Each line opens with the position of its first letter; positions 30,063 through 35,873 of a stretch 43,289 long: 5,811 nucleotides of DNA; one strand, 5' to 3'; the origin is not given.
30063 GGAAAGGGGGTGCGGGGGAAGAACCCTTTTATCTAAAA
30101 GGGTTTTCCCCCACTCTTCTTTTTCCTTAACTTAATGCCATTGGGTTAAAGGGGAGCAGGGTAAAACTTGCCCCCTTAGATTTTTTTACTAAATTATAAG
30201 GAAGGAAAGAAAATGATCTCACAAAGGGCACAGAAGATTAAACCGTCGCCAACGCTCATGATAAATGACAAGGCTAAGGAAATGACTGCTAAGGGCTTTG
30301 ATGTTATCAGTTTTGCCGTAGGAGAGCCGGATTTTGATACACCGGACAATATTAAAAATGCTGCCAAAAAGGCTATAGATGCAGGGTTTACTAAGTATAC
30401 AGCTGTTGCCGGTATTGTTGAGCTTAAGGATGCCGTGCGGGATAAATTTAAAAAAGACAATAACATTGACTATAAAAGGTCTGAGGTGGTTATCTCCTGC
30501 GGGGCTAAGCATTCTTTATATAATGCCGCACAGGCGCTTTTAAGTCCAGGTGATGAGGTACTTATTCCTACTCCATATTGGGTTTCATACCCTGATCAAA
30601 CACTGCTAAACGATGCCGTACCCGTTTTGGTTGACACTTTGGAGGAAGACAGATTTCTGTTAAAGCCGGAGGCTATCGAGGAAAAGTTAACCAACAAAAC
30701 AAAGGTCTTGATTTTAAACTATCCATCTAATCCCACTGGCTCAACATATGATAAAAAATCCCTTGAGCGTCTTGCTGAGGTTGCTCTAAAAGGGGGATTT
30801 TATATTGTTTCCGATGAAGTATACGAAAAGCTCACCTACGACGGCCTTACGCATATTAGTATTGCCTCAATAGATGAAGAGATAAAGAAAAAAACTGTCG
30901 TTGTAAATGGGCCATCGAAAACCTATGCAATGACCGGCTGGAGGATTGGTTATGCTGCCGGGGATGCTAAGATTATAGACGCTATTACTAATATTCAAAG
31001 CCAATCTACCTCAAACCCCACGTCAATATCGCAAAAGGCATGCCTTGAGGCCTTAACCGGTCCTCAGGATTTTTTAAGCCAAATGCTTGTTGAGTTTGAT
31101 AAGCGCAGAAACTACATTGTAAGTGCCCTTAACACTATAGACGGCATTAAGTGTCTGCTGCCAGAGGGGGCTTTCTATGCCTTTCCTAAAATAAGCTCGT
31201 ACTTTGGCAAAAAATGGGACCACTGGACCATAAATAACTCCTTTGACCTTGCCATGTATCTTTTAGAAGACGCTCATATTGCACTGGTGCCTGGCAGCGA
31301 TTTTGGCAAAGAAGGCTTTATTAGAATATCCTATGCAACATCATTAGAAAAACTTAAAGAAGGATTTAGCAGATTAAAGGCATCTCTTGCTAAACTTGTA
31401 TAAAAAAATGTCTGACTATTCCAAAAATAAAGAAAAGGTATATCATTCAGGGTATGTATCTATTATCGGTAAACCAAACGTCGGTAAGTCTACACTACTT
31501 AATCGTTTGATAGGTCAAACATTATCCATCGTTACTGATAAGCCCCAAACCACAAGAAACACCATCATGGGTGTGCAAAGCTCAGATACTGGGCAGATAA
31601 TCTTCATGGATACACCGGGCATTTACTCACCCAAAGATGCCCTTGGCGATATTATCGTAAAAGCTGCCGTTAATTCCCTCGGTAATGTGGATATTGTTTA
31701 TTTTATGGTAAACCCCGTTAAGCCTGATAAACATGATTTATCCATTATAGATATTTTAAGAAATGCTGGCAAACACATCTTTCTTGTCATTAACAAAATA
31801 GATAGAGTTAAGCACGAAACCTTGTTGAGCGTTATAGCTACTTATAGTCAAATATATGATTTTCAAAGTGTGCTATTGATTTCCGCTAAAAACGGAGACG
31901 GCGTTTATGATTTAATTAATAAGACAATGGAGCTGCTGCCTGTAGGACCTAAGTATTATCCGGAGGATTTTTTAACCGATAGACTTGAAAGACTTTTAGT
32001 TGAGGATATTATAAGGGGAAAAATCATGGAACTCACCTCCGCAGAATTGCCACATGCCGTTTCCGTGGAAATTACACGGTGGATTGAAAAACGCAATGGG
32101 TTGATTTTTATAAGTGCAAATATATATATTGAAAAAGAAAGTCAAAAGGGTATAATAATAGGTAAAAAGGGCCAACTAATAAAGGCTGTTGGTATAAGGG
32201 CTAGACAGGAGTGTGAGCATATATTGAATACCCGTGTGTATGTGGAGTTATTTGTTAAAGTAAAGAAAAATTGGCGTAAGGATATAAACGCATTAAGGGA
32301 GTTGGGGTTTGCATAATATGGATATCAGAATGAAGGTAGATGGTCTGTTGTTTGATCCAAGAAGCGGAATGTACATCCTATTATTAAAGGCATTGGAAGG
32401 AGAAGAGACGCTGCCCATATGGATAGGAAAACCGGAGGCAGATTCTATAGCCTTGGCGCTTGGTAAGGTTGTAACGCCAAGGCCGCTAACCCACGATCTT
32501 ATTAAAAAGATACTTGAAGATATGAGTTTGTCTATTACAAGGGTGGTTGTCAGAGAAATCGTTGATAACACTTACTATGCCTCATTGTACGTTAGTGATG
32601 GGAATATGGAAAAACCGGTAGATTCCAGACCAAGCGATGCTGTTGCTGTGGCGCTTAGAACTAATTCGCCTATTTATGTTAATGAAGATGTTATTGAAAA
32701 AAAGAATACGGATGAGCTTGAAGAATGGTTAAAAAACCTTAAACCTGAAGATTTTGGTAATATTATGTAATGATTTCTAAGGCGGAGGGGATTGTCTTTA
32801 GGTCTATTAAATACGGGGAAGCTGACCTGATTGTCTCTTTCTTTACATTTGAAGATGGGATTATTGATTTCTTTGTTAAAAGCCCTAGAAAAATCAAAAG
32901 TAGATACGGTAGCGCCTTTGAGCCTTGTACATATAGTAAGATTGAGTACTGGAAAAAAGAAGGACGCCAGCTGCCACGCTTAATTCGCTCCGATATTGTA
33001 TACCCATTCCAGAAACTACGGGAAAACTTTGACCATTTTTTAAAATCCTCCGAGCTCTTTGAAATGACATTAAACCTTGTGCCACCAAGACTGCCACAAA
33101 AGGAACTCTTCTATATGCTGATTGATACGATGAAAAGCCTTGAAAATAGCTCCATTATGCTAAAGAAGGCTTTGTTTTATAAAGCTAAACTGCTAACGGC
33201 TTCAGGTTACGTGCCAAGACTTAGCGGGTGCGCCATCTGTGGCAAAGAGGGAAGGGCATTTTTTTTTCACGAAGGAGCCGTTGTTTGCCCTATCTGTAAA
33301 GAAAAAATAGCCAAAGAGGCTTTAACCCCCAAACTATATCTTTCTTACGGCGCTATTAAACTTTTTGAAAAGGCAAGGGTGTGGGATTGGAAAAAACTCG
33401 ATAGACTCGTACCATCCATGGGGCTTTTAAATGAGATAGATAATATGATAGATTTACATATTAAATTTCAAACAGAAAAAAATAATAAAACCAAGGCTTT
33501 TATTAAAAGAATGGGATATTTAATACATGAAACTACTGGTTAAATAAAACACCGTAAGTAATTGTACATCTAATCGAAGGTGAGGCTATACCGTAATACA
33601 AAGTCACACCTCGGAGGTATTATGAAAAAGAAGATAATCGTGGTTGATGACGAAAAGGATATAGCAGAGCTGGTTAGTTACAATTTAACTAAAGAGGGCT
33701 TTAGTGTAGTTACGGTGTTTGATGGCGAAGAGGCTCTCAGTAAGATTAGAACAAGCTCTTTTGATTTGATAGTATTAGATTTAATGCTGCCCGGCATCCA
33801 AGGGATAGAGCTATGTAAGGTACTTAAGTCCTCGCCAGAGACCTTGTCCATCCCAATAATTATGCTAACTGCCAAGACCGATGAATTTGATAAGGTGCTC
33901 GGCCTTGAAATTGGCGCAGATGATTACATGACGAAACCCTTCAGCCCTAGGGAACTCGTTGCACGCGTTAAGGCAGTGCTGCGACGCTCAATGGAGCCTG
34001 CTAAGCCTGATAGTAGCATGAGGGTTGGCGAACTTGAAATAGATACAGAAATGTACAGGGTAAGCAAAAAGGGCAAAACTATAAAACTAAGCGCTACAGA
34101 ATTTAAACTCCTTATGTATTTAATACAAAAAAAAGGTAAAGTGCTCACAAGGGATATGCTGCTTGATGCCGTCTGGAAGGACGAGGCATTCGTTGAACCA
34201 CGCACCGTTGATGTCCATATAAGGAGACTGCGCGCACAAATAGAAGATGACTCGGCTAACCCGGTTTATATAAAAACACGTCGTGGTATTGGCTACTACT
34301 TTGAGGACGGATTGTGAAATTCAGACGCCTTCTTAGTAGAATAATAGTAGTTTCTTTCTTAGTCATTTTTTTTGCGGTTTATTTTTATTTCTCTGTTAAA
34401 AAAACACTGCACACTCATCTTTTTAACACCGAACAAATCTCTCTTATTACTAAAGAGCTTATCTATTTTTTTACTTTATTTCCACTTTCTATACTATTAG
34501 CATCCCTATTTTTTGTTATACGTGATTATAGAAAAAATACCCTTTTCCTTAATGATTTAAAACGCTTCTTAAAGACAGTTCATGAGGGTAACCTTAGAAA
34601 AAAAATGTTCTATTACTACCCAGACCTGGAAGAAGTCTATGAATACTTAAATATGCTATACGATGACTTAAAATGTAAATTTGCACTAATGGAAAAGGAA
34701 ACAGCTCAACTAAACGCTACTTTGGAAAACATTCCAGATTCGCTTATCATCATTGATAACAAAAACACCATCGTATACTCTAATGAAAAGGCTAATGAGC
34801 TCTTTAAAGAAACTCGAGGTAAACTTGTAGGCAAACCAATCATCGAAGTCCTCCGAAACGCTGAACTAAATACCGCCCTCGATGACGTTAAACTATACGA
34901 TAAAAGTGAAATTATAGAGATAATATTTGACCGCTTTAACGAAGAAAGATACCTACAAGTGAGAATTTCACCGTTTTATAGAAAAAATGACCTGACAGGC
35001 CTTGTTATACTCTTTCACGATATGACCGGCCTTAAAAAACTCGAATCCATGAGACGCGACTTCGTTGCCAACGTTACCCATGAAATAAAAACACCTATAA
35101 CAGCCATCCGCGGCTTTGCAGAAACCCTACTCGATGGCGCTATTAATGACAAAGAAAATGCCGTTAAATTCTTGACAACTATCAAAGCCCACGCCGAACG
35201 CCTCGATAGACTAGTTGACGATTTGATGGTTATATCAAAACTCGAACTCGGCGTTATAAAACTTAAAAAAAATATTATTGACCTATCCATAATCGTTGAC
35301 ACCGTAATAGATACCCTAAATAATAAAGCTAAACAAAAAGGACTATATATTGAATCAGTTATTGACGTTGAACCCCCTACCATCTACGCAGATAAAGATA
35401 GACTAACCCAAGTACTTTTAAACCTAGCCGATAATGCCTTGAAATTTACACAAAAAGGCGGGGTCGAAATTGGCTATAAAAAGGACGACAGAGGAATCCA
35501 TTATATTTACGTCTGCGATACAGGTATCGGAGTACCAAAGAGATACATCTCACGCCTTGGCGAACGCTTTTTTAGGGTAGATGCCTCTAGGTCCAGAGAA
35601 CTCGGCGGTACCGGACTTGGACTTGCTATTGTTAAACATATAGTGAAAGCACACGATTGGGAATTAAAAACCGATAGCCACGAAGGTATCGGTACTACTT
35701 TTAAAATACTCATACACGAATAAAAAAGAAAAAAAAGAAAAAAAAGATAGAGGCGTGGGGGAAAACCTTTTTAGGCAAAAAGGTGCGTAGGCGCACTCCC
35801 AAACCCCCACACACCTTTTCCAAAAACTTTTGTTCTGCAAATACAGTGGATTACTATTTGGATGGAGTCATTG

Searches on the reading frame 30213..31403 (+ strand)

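Call 23: search_protein_families(library=ncbifam, proteins=[window:30213-31403:+], max_evalue=0.00001)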
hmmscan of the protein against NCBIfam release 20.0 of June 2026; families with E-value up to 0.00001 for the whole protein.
window:30213-31403:+ (396 aa): 68 families (the best 25 are shown)
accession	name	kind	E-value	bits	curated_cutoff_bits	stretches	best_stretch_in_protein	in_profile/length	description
NF004769.0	PRK06107.1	equivalog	7.8e-132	439.8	617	1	2-395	6-401/402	aspartate transaminase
NF041091.1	asp_aminotase_Arch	equivalog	4.3e-124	414.2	550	1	4-390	2-373/376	aspartate aminotransferase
NF005817.0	PRK07683.1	equivalog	4.4e-101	338.4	575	1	3-393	6-382/387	aminotransferase A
NF005816.0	PRK07682.1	equivalog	1.7e-95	319.9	620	1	2-394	6-385/390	aminotransferase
NF005588.0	PRK07309.1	equivalog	1.8e-90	303.7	576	1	30-392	31-386/391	pyridoxal phosphate-dependent aminotransferase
NF004975.0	PRK06348.1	equivalog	1e-88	298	549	1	8-389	9-380/384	pyridoxal phosphate-dependent aminotransferase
NF006229.0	PRK08361.1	equivalog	3.5e-88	296.3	624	1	5-394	13-390/391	aspartate aminotransferase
NF041364.1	GntC_guanitoxin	equivalog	4.2e-88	295.6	415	1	33-389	2-354/356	guanitoxin biosynthesis PLP-dependent (S)-gamma-hydroxy-L-arginine cyclodehydratase GntC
NF004770.0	PRK06108.1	subfamily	1.7e-77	260.9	422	1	24-394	31-394/396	pyridoxal phosphate-dependent aminotransferase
NF006230.0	PRK08363.1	equivalog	7.7e-77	258.7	534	1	16-392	17-392/398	alanine aminotransferase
NF006756.0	PRK09276.1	subfamily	2.6e-75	253.8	507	1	2-390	4-384/387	LL-diaminopimelate aminotransferase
NF005601.0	PRK07337.1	equivalog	6.2e-75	252.7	496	1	2-392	8-392/394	pyridoxal phosphate-dependent aminotransferase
TIGR03540.1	DapC_direct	equivalog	5.2e-74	249.5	593.25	1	2-389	2-381/383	LL-diaminopimelate aminotransferase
NF005744.0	PRK07568.1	subfamily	3.9e-69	233.4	389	1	2-394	3-392/398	pyridoxal phosphate-dependent aminotransferase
NF006514.0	PRK08960.1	equivalog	2.6e-68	230.6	554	1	2-394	5-387/388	pyridoxal phosphate-dependent aminotransferase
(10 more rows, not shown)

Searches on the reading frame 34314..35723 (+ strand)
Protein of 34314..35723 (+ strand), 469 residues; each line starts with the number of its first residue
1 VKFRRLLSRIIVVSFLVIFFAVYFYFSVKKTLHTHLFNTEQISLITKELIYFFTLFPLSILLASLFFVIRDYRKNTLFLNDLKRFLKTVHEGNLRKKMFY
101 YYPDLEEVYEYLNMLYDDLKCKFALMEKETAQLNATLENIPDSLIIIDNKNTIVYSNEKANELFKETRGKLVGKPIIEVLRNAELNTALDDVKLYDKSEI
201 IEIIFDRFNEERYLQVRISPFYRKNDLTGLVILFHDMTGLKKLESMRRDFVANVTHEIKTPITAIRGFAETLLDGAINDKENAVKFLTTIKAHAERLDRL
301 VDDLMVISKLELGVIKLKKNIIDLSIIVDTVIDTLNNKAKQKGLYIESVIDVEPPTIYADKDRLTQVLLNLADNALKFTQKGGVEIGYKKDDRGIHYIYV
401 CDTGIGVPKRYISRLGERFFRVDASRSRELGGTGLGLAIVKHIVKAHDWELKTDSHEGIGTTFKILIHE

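Call 23: search_protein_families(library=ncbifam, proteins=[window:34314-35723:+], max_evalue=0.00001)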
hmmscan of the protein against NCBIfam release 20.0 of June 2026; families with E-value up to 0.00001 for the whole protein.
window:34314-35723:+ (469 aa): 78 families (the best 25 are shown)
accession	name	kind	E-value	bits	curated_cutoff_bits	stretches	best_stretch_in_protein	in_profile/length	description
NF046044.1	PnpS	equivalog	2.4e-104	349.4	400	1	81-466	4-388/390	two-component system histidine kinase PnpS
NF033092.0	HK_WalK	equivalog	6.1e-88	295.9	725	1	73-466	199-591/594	cell wall metabolism sensor histidine kinase WalK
TIGR02966.1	phoR_proteo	equivalog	1.1e-87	294.2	334.2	1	127-466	2-332/333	phosphate regulon sensor histidine kinase PhoR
NF008235.0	PRK11006.1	equivalog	1.6e-58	198.6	390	1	136-467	103-421/431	phosphate regulon sensor histidine kinase PhoR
NF033093.1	HK_VicK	exception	7.5e-55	186.3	680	1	44-467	9-433/448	cell wall metabolism sensor histidine kinase VicK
NF047874.1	MASE3_PAS_HK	subfamily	1e-50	173.2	560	1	9-465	151-621/655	MASE3 domain-containing sensor histidine kinase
NF045911.1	TCSHisKinNblS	equivalog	1.8e-49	168.6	1000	1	124-464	259-615/621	two-component system sensor histidine kinase NblS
NF008468.0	PRK11360.1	equivalog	1.7e-48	165.4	646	1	56-467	204-606/616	two-component system sensor histidine kinase AtoS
NF041735.1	hist_kin_RppB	equivalog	3.7e-46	157.8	400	1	248-466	217-436/438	two-component system sensor histidine kinase RppB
NF012163.2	BaeS_SmeS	equivalog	3e-45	155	500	1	226-454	218-443/457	sensor histidine kinase efflux regulator BaeS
NF008302.0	PRK11091.1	equivalog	1.9e-42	145.5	838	1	126-468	150-504/779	aerobic respiration two-component sensor histidine kinase ArcB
NF007837.0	PRK10549.1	equivalog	2.6e-42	145.1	603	1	238-457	231-446/466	envelope stress sensor histidine kinase BaeS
NF038297.2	hybrid_HK_HrmK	equivalog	5e-42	144.3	725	1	240-467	228-455/607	hybrid histidine kinase/response regulator HrmK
NF040691.1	MtrAB_MtrB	equivalog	1e-41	143.6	450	1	235-465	259-488/507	MtrAB system histidine kinase MtrB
NF041210.1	his_kin_PieS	equivalog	2.3e-41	142.3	850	1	240-466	243-467/474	two component system sensor histidine kinase PieS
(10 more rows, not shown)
